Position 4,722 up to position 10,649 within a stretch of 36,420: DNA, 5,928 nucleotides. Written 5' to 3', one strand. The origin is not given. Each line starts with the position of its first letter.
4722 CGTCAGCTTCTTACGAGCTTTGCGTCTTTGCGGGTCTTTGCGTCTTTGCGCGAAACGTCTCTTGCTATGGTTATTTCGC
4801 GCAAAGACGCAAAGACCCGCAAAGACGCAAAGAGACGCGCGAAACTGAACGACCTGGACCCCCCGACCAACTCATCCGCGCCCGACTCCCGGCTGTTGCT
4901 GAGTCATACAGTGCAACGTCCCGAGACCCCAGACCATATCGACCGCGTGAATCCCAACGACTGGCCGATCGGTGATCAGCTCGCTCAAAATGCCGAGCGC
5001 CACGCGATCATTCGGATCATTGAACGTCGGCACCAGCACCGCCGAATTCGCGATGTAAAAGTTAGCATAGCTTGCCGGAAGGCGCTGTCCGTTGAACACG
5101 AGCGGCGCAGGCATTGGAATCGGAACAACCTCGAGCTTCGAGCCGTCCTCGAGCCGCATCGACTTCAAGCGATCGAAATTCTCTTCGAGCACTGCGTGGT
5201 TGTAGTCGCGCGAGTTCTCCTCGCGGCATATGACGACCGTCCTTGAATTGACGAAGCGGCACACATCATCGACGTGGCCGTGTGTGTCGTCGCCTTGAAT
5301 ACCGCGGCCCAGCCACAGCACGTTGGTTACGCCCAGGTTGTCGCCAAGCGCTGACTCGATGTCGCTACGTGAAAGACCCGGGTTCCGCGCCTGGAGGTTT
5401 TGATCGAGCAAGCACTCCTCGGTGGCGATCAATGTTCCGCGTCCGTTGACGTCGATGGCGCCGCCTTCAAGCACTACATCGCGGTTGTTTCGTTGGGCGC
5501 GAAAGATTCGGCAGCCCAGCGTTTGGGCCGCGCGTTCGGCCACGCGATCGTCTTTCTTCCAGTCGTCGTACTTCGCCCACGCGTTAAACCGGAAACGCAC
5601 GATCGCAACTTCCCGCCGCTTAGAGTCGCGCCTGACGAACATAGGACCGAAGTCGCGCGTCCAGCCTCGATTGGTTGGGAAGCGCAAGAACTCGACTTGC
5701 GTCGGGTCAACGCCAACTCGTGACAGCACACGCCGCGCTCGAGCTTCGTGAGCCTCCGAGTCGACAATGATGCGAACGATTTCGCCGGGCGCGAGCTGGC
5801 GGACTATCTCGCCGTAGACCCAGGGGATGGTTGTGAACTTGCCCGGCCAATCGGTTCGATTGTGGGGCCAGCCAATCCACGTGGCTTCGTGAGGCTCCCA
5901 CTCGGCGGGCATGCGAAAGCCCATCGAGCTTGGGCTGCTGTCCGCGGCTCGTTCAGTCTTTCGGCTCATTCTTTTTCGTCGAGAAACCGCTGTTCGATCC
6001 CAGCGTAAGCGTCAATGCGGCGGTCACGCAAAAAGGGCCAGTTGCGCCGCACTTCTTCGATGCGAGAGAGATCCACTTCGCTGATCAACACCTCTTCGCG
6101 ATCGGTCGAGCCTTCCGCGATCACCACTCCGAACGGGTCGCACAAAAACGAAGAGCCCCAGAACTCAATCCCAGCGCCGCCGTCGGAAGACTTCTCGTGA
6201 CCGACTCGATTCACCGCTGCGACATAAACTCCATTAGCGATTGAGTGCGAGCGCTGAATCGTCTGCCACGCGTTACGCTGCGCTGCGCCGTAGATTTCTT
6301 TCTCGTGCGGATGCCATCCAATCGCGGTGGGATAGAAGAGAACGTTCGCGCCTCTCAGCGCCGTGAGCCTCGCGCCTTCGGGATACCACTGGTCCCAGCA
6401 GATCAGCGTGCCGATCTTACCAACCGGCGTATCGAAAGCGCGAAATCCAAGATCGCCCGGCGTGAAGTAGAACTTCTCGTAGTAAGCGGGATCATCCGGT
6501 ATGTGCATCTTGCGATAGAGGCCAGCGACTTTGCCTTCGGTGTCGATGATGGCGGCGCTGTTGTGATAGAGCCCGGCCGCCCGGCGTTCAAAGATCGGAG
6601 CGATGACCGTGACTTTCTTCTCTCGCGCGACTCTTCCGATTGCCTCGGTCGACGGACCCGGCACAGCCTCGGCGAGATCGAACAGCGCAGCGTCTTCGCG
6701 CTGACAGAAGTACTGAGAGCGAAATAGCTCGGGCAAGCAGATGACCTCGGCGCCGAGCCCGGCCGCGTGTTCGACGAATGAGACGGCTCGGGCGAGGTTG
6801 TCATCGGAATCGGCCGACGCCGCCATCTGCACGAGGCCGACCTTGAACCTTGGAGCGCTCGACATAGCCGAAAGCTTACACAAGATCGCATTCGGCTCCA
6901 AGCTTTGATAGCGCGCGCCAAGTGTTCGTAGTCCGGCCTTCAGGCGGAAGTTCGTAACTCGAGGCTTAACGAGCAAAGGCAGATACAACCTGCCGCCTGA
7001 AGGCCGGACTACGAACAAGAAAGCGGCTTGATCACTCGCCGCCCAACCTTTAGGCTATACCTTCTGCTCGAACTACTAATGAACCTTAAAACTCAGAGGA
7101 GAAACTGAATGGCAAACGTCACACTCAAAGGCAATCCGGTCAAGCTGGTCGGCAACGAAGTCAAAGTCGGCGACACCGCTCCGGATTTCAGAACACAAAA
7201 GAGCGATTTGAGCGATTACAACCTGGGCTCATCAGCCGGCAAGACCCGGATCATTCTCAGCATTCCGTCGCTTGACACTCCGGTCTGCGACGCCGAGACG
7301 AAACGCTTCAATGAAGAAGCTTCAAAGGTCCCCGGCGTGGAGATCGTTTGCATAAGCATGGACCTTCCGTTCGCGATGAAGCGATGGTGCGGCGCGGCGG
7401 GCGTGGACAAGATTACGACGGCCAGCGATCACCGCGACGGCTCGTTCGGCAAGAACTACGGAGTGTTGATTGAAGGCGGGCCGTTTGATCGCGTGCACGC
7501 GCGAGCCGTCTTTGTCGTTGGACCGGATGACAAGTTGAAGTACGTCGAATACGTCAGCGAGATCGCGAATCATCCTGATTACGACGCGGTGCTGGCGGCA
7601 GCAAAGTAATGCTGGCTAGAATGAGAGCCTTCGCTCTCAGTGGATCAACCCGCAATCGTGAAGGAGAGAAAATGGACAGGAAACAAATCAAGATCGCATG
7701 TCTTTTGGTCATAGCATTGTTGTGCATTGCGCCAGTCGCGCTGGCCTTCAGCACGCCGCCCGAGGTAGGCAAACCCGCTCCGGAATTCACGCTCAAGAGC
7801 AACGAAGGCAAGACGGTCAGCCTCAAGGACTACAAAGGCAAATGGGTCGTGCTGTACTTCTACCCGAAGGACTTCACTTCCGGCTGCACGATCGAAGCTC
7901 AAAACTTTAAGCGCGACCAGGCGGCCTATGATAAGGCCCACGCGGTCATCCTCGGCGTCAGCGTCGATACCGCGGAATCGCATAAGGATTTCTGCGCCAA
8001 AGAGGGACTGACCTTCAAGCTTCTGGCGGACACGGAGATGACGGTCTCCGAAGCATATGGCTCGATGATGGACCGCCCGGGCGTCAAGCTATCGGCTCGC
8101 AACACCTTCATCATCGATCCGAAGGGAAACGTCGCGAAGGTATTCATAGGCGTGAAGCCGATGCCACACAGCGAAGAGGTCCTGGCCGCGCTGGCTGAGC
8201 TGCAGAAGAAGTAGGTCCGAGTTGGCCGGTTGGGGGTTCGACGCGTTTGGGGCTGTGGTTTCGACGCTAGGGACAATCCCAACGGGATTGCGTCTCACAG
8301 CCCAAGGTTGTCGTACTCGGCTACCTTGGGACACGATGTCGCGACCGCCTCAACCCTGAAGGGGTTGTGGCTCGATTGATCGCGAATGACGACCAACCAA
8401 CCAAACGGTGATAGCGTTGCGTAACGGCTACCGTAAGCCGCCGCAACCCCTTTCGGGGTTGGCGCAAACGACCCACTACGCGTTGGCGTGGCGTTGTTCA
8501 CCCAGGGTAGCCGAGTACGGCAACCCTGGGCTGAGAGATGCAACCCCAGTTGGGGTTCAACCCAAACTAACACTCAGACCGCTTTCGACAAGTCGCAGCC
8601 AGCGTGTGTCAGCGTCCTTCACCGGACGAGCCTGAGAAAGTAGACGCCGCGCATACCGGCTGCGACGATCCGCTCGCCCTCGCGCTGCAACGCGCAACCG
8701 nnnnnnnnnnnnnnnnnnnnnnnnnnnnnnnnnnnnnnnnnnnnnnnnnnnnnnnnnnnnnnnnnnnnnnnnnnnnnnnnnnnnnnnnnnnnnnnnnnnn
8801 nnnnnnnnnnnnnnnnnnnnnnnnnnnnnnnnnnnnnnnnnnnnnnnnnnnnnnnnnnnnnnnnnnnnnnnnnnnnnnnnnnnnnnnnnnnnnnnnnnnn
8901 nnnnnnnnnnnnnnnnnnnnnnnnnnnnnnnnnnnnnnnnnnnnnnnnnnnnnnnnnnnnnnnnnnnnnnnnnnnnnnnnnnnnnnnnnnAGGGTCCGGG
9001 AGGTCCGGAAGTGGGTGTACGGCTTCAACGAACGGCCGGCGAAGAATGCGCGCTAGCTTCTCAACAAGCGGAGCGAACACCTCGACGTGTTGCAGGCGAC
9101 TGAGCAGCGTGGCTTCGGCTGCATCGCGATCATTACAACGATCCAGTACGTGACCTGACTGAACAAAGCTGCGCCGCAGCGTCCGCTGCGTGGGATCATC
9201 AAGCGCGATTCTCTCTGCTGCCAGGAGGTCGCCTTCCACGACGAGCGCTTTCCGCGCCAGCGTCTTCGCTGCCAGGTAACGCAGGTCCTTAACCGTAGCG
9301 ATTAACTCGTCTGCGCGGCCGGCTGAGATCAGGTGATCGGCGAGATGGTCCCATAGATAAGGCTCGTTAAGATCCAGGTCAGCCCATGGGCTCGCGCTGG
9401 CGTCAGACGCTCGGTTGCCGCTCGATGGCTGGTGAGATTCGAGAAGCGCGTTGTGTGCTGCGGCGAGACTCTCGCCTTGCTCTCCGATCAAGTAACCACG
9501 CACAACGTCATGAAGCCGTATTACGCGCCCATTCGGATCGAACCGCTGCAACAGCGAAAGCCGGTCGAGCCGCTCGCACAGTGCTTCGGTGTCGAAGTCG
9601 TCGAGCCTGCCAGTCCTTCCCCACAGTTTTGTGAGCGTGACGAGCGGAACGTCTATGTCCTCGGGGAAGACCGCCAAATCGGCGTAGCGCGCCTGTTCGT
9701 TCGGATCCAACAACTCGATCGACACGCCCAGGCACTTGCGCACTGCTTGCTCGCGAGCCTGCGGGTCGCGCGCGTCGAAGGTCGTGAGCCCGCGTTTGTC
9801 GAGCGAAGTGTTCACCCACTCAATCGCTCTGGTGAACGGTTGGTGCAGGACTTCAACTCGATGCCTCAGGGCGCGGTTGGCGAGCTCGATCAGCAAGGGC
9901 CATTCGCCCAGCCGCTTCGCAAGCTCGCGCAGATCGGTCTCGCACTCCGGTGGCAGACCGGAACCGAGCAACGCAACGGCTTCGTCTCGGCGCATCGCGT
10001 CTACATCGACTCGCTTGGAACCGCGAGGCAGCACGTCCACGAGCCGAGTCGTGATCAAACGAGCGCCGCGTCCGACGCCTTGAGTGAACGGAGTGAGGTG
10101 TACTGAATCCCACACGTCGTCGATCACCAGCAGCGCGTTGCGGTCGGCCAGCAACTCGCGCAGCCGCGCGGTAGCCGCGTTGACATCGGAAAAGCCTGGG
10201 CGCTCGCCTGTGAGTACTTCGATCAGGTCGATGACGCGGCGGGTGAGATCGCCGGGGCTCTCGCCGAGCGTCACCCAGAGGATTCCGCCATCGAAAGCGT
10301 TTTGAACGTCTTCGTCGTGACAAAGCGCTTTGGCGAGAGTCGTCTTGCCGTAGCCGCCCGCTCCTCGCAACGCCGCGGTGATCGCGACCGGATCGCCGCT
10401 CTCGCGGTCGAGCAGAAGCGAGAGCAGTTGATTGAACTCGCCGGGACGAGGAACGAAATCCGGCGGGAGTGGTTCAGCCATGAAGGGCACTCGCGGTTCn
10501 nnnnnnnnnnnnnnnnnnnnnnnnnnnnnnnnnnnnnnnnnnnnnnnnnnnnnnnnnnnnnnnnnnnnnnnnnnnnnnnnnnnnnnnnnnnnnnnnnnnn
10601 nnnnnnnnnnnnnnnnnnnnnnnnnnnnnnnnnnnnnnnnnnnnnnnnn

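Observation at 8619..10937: Stand-alone TIR-NB-ARC-WD40 STAND protein: candidate single-gene NAD+-targeting immune sensor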

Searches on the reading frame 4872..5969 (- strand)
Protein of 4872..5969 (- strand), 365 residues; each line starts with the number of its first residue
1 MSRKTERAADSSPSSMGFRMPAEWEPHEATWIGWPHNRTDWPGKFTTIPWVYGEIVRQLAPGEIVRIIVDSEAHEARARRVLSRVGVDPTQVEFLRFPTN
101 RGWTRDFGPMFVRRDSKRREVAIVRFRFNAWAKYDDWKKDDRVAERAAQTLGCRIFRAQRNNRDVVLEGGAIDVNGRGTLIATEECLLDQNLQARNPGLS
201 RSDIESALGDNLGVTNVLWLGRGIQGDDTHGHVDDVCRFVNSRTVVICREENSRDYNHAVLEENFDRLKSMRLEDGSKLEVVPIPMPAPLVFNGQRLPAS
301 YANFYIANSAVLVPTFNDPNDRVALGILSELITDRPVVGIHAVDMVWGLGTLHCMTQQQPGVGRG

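Call 19: search_protein_families(library=pfam, proteins=[window:4872-5969:-], max_evalue=0.01)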
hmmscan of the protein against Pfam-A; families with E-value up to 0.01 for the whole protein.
window:4872-5969:- (365 aa): 1 family
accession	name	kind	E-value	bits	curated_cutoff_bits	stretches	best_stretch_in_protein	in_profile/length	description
PF04371.20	PAD_porph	-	9e-114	380.4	25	1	19-360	1-321/321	Porphyromonas-type peptidyl-arginine deiminase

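Call 30: find_related_loci(query=window:4872-5969:-, collection=genome_contigs, flank=10000)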
Query window:4872-5969:- (365 aa) in genome_contigs; peptide patterns used: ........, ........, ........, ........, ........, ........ (x = any residue, [..] = any of these).
600 stretches matched a pattern (row limit reached: there are more); 591 encode a relative of the query (tblastn E <= 1e-3); the best 80 are kept; 80 distinct loci.
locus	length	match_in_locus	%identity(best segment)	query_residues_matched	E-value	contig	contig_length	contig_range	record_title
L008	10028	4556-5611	87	12-364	0e+0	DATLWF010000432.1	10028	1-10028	MAG TPA_asm: Blastocatellia bacterium isolate SMAG_U13211 k141_129232, whole genome shotgun sequence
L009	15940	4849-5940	74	1-360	0e+0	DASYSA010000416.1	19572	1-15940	MAG TPA_asm: Blastocatellia bacterium isolate SMAG_U4525 k141_703774, whole genome shotgun sequence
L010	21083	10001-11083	71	1-361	0e+0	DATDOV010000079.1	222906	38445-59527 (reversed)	MAG TPA_asm: Blastocatellia bacterium isolate SMAG_U7903 k141_707893, whole genome shotgun sequence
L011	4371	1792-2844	72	10-360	0e+0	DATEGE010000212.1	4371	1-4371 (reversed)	MAG TPA_asm: Gemmatimonadales bacterium isolate SMAG_U8777 k141_2585089, whole genome shotgun sequence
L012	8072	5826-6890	72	8-362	7e-178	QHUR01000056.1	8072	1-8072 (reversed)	MAG: Gemmatimonadetes bacterium isolate AG23 14_1009_16_30cm_scaffold_24509_curated, whole genome shotgun sequence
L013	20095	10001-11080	69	2-361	1e-176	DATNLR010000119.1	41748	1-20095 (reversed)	MAG TPA_asm: Candidatus Binatus sp. isolate SMAG_U11457 k141_695881, whole genome shotgun sequence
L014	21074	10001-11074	70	8-365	1e-174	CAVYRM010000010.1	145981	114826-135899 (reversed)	MAG: uncultured delta proteobacterium isolate MFD05942.bin.2.99 genome assembly, contig: contig_84554, whole genome shot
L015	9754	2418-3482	68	1-361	7e-174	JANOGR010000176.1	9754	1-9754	MAG: Ignavibacteriales bacterium isolate SOY_64_metabat_134 SOY_64_k141_1003257, whole genome shotgun sequence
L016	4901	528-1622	67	10-360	2e-174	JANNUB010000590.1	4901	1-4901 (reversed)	MAG: Ignavibacteriota bacterium isolate SOY_30_metabat_287 SOY_30_k141_1463244, whole genome shotgun sequence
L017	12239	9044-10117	69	8-365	2e-167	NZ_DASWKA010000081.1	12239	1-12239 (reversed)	MAG: Candidatus Deferrimicrobium sp. isolate SMAG_U2910 k141_2703216, whole genome shotgun sequence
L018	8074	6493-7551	68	8-360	3e-167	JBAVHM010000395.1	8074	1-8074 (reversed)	MAG: Candidatus Deferrimicrobium sp. isolate MFD02835_ilm_asm_bin8 k127_65092, whole genome shotgun sequence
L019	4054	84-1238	63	7-364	4e-173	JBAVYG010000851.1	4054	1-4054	MAG: Terriglobia bacterium isolate MFD02755_ilm_asm_bin12 k127_99816, whole genome shotgun sequence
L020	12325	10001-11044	68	12-360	1e-166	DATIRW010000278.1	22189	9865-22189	MAG TPA_asm: Thermoanaerobaculia bacterium isolate SMAG_U15913 k141_626142, whole genome shotgun sequence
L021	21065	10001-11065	66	11-365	1e-165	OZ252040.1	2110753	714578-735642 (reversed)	MAG: Nitrospirales bacterium isolate 83231f25-c8cf-40c5-a73a-07b957b23052 genome assembly, chromosome: 1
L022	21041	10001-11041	67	18-364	1e-165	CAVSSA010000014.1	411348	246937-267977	MAG: uncultured Acidobacteriota bacterium isolate MFD05580.bin.1.50 genome assembly, contig: contig_3508, whole genome s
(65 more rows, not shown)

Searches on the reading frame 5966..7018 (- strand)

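Call 19: search_protein_families(library=pfam, proteins=[window:5966-7018:-], max_evalue=0.01)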
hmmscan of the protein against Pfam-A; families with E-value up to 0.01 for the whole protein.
window:5966-7018:- (350 aa): 1 family
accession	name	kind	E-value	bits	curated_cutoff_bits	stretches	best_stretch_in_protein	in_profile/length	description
PF00795.27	CN_hydrolase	-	3.7e-62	210.4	23.2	1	59-325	1-256/256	Carbon-nitrogen hydrolase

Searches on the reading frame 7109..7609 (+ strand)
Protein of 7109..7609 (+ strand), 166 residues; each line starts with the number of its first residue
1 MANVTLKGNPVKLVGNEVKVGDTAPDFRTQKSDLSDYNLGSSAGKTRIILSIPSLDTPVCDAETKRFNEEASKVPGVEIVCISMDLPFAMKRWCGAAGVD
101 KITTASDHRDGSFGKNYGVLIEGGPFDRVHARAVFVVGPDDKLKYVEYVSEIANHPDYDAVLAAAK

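Call 19: search_protein_families(library=pfam, proteins=[window:7109-7609:+], max_evalue=0.01)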
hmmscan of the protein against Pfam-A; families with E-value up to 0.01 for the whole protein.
window:7109-7609:+ (166 aa): 2 families
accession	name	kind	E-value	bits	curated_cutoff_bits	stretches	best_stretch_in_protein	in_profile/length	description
PF08534.16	Redoxin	-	3e-25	89.2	26.6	1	19-162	1-148/148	Redoxin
PF00578.27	AhpC-TSA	-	7.8e-19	68.3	26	1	20-145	1-123/124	AhpC/TSA family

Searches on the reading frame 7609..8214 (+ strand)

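Call 19: search_protein_families(library=pfam, proteins=[window:7609-8214:+], max_evalue=0.01)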
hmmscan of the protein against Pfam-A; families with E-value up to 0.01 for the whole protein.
window:7609-8214:+ (201 aa): 4 families
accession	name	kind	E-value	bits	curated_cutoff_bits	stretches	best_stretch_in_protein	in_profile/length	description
PF00578.27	AhpC-TSA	-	1.8e-40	138.2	26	1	53-177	1-123/124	AhpC/TSA family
PF08534.16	Redoxin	-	6.7e-26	91.3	26.6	1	53-186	2-139/148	Redoxin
PF02630.20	SCO1-SenC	-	0.00023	21.5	22.8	1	58-121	2-67/134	SCO1/SenC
PF13911.12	AhpC-TSA_2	-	0.0049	17.7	27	1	102-158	4-60/114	AhpC/TSA antioxidant enzyme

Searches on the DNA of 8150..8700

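Call 81: search_rna_families(source=window, start=8150, end=8700, threshold=evalue, max_evalue=1)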
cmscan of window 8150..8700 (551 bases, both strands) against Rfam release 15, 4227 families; matches with E-value up to 1: 1.
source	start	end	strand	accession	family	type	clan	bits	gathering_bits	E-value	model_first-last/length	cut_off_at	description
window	8436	8488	+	RF02939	COG2908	Cis-reg;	-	18.7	58.7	0.029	1-45/45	no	COG2908 RNA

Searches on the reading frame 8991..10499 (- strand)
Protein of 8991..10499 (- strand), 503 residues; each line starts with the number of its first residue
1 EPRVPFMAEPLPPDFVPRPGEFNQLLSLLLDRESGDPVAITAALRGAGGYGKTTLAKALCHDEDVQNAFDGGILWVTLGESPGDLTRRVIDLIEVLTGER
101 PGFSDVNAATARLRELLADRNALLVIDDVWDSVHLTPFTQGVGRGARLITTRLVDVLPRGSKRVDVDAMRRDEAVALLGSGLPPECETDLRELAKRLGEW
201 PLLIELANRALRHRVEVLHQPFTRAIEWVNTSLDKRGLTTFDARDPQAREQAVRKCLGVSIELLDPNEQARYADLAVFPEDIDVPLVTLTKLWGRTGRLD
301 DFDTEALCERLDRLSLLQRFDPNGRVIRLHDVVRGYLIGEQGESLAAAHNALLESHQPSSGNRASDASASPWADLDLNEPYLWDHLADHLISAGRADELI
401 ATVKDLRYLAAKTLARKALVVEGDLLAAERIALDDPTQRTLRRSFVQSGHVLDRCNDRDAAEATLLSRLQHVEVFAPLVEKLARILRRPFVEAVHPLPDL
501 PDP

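Call 58: search_solved_structures(query=window:8991-10499:-, max_evalue=0.001, show_alignments=0)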
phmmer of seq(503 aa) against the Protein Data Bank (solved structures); distinct sequences matched with E-value up to 0.001: 14.
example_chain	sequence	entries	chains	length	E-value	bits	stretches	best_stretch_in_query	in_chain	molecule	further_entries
1z6t_A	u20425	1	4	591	1.6e-13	53.5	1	14-414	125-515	Apoptotic protease activating factor 1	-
5juy_A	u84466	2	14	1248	1.1e-12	50.8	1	14-413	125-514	Apoptotic protease-activating factor 1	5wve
3jbt_A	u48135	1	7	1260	1.1e-12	50.7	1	14-413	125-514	Apoptotic protease-activating factor 1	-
3j2t_A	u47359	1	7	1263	1.1e-12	50.7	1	14-413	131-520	Apoptotic protease-activating factor 1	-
3sfz_A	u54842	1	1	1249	1e-11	47.6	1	32-414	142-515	Apoptotic peptidase activating factor 1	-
8k60_I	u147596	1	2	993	1.6e-11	46.9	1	21-337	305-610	Regulatory protein AfsR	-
3shf_A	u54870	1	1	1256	2.6e-11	46.2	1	32-414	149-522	Apoptotic peptidase activating factor 1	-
8jke_I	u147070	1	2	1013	8.4e-11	44.5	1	21-337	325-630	Regulatory protein AfsR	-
8zw9_A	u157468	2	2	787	1.4e-09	40.5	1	113-312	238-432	Disease resistance protein ADR1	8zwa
6j5t_G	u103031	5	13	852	1e-07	34.4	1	34-165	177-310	Disease resistance RPP13-like protein 4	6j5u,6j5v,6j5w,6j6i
9jbn_C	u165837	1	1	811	2.5e-07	33.1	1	43-309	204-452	Probable disease resistance protein At5g04720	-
9fyc_A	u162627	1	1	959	3.6e-07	32.6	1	39-157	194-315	CC-NBS-LRR resistance protein MLA13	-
8yl6_C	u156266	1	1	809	7.8e-07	31.5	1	36-293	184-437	Probable disease resistance protein At5g66900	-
8zf0_A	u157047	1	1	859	8.1e-07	31.4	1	43-318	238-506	RPW8 domain-containing protein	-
